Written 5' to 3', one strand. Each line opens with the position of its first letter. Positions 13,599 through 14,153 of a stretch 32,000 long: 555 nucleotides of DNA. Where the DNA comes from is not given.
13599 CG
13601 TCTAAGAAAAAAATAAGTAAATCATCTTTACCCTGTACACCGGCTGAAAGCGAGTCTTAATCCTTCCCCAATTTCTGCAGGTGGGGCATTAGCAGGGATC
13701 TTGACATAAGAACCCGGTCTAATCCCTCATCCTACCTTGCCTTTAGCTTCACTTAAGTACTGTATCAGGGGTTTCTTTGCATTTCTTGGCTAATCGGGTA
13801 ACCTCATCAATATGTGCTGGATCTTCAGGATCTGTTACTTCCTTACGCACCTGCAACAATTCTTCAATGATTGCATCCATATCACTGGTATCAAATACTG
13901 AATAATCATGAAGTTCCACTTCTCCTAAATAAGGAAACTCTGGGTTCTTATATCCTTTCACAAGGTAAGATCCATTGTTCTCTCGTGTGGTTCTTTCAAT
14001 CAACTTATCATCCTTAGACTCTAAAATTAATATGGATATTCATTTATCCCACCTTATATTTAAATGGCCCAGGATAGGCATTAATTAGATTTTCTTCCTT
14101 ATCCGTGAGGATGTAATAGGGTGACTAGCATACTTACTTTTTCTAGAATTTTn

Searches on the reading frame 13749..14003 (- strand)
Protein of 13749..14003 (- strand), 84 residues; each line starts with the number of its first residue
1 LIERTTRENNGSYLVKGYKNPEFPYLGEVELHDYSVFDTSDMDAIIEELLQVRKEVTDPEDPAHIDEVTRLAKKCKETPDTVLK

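Call 6: search_protein_families(library=pfam, proteins=[window:13749-14003:-], max_evalue=1)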
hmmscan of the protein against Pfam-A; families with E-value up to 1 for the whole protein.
window:13749-14003:- (84 aa): 1 family
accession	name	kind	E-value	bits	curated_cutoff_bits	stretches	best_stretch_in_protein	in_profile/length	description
PF20378.3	DUF6673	-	0.21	12.4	24.5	1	28-76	5-53/114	Family of unknown function (DUF6673)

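Call 7: search_protein_families(library=ncbifam, proteins=[window:13749-14003:-], max_evalue=1)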
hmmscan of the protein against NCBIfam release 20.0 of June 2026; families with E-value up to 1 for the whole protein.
window:13749-14003:- (84 aa): 0 families
